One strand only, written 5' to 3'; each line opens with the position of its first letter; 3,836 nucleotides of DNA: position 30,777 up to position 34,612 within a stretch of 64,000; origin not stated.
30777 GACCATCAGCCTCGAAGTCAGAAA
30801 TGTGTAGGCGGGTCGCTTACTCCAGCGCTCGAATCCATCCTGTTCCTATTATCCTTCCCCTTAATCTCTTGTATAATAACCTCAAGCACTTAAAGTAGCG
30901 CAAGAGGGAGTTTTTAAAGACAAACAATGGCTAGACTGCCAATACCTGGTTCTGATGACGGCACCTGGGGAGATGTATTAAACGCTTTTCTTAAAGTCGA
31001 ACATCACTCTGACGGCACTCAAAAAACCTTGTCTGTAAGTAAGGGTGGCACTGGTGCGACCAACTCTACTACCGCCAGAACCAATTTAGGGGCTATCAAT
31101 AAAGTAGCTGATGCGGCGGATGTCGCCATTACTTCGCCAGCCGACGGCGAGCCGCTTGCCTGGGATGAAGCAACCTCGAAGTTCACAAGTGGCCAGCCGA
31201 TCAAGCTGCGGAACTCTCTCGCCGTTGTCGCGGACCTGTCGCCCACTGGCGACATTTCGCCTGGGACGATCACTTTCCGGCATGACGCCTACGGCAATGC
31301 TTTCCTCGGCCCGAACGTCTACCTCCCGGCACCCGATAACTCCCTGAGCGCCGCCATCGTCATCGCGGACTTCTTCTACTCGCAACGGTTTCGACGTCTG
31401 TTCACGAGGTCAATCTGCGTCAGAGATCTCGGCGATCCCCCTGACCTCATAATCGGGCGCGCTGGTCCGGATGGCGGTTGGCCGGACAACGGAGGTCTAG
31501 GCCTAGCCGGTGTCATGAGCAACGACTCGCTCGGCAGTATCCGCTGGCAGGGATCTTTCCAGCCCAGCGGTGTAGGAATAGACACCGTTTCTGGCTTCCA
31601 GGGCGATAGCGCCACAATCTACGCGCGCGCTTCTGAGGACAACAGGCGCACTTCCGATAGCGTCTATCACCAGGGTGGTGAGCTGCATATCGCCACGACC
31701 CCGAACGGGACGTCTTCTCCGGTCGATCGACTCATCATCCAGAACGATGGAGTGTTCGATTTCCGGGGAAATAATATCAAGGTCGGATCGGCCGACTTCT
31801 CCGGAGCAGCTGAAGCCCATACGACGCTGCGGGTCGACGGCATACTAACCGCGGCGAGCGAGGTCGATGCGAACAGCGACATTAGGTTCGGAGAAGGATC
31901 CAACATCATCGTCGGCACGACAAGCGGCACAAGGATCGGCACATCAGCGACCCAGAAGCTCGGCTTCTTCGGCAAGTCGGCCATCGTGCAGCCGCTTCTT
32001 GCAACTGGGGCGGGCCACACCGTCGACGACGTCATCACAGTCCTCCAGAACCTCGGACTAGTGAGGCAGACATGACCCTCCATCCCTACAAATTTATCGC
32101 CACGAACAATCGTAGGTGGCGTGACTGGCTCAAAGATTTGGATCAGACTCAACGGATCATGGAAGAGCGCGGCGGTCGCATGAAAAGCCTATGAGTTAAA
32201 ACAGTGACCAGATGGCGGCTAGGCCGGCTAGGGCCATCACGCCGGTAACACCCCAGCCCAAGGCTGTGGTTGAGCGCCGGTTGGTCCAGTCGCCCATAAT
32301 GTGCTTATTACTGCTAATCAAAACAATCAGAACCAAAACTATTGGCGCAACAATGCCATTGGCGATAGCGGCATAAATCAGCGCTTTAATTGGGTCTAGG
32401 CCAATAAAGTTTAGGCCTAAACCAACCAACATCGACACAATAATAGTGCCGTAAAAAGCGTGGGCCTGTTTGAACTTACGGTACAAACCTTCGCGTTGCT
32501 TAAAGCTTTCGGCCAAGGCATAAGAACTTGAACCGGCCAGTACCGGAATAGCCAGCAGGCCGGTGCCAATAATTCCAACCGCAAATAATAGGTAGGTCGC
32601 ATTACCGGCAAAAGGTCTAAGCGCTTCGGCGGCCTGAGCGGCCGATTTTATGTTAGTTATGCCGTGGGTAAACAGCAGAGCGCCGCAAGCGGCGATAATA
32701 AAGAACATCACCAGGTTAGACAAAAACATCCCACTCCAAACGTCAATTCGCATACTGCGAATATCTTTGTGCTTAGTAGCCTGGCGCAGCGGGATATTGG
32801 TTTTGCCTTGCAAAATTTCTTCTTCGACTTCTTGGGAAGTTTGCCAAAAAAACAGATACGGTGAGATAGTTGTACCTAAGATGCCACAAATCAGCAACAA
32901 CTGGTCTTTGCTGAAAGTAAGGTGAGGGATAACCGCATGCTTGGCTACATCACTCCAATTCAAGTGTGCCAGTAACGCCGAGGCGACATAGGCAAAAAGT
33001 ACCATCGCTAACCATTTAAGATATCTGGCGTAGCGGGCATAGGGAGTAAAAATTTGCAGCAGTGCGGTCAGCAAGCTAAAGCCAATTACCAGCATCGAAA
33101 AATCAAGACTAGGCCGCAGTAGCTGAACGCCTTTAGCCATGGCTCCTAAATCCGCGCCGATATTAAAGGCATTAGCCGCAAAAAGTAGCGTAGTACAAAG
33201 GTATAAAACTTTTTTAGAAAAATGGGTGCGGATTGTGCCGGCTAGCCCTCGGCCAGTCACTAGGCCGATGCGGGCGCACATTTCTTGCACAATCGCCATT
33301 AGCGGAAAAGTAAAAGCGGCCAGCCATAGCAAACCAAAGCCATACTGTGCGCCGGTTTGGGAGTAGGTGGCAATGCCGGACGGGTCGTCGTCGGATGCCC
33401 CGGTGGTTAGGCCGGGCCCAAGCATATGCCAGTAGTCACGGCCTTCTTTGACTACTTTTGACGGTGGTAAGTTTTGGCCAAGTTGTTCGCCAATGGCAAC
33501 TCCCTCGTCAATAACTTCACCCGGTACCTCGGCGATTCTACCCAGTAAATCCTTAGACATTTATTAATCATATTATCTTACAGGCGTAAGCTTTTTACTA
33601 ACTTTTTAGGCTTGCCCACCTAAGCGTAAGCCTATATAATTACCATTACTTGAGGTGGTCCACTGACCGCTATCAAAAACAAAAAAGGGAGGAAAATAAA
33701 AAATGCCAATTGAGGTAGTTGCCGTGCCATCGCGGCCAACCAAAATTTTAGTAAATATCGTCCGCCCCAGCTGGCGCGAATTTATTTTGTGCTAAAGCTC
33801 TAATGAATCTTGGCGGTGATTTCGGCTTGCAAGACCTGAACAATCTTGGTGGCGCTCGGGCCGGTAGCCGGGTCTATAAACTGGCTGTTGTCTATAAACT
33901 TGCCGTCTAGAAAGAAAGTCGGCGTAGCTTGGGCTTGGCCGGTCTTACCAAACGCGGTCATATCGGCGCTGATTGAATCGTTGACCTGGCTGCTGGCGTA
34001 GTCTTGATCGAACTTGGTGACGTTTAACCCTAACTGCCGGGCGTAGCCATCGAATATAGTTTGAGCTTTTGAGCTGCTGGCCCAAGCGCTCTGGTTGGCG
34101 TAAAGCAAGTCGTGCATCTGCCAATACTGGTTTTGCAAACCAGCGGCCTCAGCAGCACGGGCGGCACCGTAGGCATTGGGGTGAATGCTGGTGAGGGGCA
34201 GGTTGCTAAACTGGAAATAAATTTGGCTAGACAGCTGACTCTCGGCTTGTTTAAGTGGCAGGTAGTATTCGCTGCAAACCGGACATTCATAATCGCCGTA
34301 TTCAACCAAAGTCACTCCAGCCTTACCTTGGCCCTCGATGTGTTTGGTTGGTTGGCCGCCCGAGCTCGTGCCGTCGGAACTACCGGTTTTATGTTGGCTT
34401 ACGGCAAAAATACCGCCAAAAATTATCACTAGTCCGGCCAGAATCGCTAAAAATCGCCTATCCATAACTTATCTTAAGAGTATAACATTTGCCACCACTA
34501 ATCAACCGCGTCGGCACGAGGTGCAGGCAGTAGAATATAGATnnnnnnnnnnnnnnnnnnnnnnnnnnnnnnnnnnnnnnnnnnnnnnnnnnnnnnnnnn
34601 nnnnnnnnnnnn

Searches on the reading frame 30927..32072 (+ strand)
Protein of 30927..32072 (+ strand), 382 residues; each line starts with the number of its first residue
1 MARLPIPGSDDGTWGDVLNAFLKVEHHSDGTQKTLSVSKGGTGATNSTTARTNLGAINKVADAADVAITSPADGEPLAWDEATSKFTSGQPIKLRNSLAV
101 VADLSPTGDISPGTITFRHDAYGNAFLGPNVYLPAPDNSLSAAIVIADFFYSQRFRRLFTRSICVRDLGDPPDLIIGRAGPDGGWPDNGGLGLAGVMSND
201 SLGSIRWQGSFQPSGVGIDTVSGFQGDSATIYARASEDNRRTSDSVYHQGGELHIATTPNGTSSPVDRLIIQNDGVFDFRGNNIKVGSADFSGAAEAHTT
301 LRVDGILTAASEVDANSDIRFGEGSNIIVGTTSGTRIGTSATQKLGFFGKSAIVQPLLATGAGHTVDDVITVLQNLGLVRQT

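Call 7: search_protein_families(library=pfam, proteins=[window:30927-32072:+], max_evalue=1)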
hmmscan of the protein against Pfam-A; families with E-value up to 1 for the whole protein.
window:30927-32072:+ (382 aa): 1 family
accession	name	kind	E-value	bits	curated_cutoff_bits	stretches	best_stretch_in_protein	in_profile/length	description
PF18883.6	AC_1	-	0.12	12.8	27.1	0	246-295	32-79/114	Autochaperone Domain Type 1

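Call 8: search_protein_families(library=phrogs, proteins=[window:30927-32072:+], max_evalue=0.1)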
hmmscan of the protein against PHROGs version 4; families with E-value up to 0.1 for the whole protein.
window:30927-32072:+ (382 aa): 5 families
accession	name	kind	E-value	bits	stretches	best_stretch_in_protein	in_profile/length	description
phrog_11393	-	tail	2.7e-06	27.3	1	27-78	334-378/538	tail fiber protein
phrog_10316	-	tail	3.5e-06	25.8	1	28-56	406-434/1471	tail fiber protein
phrog_5481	-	tail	2.9e-05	23.7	1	19-57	540-578/1043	tail fiber protein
phrog_1591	-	tail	0.0012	19.2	1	23-66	168-212/484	tail fiber protein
phrog_6578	-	tail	0.0092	14.8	1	33-59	356-382/1210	tail fiber protein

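Call 28: search_protein_families(library=ncbifam, proteins=[window:30927-32072:+], max_evalue=0.1)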
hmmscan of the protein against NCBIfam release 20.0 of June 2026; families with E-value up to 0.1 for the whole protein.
window:30927-32072:+ (382 aa): 0 families

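Call 53: search_dna_similar(query=window:30927-32072:+, collection=phages, mode=protein, max_evalue=0.001, max_rows=40)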
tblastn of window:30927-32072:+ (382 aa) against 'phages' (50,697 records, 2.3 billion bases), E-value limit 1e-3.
Records with a match: 5; places in all: 5; records where one place covers at least 80% of the query: 0.
Best place of each record, by identity: <60% 5.
By first word of the organism name: Streptomyces 4; Staphylococcus 1.
By host as written in the record: Streptomyces sp. 5a 2; Staphylococcus aureus D085 1; Streptomyces turgidiscabies 1; Streptomyces mirabilis NRRL B-2400 1.
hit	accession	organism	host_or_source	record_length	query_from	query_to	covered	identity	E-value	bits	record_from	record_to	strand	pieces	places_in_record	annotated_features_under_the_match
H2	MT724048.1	Staphylococcus phage SAP3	Staphylococcus aureus D085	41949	316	381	17%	37.8%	2e-4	49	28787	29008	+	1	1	tail protein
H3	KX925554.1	Streptomyces phage BRock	Streptomyces sp. 5a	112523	1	36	9%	58.3%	2e-5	53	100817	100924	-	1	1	collagen triple helix repeat-containing protein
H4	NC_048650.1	Streptomyces phage BRock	Streptomyces sp. 5a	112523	1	36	9%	58.3%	2e-5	53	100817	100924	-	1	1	collagen triple helix repeat-containing protein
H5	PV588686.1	Streptomyces phage pSt2308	Streptomyces turgidiscabies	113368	1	35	9%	57.1%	4e-4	49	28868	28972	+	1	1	none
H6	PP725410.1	Streptomyces phage GiJojo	Streptomyces mirabilis NRRL B-2400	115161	1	35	9%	57.1%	4e-4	49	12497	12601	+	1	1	34: hypothetical protein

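Call 103: search_solved_structures(query=window:30927-32072:+, max_evalue=0.1)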
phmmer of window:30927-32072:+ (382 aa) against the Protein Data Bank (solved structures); distinct sequences matched with E-value up to 0.1: 1.
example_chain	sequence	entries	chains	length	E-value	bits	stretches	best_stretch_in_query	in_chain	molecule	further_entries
8t49_H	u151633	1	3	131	0.06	15.7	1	189-243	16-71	RM_N332_03 heavy chain Fv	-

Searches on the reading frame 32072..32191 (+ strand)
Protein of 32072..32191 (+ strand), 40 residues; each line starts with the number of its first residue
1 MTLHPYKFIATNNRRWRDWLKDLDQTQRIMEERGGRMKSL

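Call 7: search_protein_families(library=pfam, proteins=[window:32072-32191:+], max_evalue=1)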
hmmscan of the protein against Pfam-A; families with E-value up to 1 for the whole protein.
window:32072-32191:+ (40 aa): 0 families

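Call 8: search_protein_families(library=phrogs, proteins=[window:32072-32191:+], max_evalue=0.1)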
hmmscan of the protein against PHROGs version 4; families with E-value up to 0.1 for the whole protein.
window:32072-32191:+ (40 aa): 1 family
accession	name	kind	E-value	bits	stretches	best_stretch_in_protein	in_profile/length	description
phrog_12436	-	unknown function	0.035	15.2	1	11-37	41-67/124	-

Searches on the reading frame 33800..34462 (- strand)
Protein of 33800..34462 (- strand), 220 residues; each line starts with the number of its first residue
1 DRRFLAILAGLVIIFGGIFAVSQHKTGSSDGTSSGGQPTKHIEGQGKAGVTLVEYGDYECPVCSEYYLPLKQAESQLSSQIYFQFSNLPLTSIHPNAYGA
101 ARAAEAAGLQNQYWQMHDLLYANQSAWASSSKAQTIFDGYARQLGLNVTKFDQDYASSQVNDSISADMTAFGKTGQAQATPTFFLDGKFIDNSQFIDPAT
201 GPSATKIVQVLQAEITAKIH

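Call 58: search_protein_families(library=pfam, proteins=[window:33800-34462:-], max_evalue=0.00001)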
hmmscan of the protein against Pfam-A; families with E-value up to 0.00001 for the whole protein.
window:33800-34462:- (220 aa): 2 families
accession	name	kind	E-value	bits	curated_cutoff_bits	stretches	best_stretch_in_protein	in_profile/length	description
PF13462.12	Thioredoxin_4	-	1.1e-19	71.7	23.2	1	38-194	3-154/165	Thioredoxin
PF01323.26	DSBA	-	8.8e-07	29.3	25.6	0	94-194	83-181/191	DSBA-like thioredoxin domain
